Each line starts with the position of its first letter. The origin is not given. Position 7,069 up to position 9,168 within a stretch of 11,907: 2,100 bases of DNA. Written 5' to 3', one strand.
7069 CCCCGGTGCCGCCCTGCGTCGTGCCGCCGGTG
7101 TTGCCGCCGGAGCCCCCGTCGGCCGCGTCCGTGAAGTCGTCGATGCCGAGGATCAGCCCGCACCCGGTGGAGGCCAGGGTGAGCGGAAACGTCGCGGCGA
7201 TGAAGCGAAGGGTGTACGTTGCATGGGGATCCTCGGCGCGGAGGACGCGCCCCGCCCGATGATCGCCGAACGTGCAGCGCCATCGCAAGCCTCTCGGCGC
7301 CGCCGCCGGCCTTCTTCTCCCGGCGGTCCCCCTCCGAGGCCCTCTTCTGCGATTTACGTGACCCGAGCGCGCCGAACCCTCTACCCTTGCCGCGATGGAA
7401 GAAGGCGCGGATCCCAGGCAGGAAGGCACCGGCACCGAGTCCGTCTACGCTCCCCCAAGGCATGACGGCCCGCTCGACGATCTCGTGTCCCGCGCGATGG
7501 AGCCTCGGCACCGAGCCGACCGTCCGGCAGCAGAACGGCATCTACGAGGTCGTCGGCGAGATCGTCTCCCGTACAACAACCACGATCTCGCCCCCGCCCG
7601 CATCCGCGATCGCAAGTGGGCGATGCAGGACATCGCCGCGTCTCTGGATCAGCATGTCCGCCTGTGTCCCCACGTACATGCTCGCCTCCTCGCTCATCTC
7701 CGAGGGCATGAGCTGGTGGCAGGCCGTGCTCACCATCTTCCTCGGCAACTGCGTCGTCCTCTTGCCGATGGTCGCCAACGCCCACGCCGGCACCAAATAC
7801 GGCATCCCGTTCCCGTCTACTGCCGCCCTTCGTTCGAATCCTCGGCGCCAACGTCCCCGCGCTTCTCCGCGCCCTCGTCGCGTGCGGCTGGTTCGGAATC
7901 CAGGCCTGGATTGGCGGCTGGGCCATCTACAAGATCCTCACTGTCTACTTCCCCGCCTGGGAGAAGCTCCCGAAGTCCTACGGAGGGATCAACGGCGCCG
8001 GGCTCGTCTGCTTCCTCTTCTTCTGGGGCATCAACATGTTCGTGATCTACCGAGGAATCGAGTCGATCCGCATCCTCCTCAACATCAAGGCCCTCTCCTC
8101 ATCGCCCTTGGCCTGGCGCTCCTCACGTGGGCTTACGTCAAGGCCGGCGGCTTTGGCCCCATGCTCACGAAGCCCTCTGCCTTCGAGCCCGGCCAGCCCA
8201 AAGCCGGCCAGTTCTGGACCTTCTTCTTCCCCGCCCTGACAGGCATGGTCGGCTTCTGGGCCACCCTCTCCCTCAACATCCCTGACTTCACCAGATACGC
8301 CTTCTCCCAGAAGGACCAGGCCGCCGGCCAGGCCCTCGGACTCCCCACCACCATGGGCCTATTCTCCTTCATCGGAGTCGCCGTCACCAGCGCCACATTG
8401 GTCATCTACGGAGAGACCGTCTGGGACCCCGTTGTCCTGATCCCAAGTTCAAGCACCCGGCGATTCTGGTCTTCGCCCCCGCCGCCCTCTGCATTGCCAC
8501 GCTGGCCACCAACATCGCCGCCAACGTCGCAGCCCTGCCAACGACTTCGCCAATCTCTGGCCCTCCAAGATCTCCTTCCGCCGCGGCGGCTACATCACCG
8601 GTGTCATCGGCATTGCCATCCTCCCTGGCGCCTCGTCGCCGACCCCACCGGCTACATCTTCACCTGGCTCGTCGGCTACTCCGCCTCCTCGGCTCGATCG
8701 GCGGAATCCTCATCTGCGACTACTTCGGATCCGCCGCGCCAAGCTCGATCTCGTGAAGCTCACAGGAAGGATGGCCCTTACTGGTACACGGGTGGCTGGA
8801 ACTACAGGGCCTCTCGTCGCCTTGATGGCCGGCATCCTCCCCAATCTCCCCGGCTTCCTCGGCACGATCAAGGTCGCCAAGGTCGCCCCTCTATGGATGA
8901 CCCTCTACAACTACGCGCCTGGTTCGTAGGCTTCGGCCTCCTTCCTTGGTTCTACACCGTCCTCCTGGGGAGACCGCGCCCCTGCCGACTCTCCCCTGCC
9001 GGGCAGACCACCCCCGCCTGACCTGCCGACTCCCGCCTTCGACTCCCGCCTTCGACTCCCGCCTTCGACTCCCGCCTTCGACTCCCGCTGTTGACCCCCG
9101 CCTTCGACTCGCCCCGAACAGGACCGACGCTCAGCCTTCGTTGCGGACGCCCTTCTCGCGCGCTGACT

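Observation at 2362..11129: Seven of nine genes are multiply frameshifted at homopolymer or simple-repeat sites, while the two left-most genes are intact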

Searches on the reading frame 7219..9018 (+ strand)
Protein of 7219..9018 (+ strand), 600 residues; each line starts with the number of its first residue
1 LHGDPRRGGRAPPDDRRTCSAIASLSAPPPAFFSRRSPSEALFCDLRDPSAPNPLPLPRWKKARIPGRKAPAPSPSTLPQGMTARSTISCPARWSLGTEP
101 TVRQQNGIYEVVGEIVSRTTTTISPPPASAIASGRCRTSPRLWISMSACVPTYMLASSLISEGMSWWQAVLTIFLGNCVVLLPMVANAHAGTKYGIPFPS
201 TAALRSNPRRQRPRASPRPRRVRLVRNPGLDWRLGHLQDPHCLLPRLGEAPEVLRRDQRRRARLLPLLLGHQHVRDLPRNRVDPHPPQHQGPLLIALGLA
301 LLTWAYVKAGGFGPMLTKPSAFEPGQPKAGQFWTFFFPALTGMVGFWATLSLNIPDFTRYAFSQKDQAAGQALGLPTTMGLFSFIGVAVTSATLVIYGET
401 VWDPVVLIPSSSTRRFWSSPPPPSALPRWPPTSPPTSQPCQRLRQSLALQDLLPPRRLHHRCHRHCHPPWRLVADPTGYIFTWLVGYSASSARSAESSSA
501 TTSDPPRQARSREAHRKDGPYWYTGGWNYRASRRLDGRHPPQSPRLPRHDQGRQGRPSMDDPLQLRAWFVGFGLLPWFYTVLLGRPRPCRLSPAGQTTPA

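Call 27: find_homologous_proteins(query=window:7219-9018:+, max_evalue=0.00001)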
Query window:7219-9018:+ (600 aa): 8000 proteins with E <= 0.00001 among 8000 candidates; the best 120 are listed.
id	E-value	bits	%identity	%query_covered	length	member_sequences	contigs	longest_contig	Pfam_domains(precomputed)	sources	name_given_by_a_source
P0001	2.2e-139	484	54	84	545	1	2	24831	PF02133.22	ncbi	ncbi:MAG: NCS1 family nucleobase:cation symporter-1 [Polyangiaceae bacterium]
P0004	3.0e-118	414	49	79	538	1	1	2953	PF02133.22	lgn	-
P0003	3.0e-117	411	49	79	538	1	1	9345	PF02133.22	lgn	-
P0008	1.8e-116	409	47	79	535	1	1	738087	PF02133.22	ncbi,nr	ncbi:MAG: NCS1 family nucleobase:cation symporter-1 [Polyangiaceae bacterium]|nr:NCS1 family nucleob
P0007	7.0e-116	407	48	83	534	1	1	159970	PF02133.22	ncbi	-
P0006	9.5e-116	406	46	79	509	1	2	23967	PF02133.22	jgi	jgi:NCS1 family nucleobase:cation symporter-1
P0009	1.9e-115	405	52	48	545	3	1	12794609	PF02133.22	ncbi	-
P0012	8.5e-115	403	47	79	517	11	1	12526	PF02133.22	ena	-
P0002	1.1e-114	403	47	83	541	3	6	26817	PF02133.22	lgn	-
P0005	2.2e-114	402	49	79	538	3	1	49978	PF02133.22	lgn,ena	-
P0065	3.9e-114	401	48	80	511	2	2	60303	PF02133.22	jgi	jgi:NCS1 family nucleobase:cation symporter-1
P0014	1.5e-113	399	48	80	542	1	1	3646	PF02133.22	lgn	-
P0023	4.8e-113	397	48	79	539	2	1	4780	PF02133.22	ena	-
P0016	1.1e-112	396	46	82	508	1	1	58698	PF02133.22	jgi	jgi:NCS1 family nucleobase:cation symporter-1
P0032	1.8e-112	395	46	82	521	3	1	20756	PF02133.22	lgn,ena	-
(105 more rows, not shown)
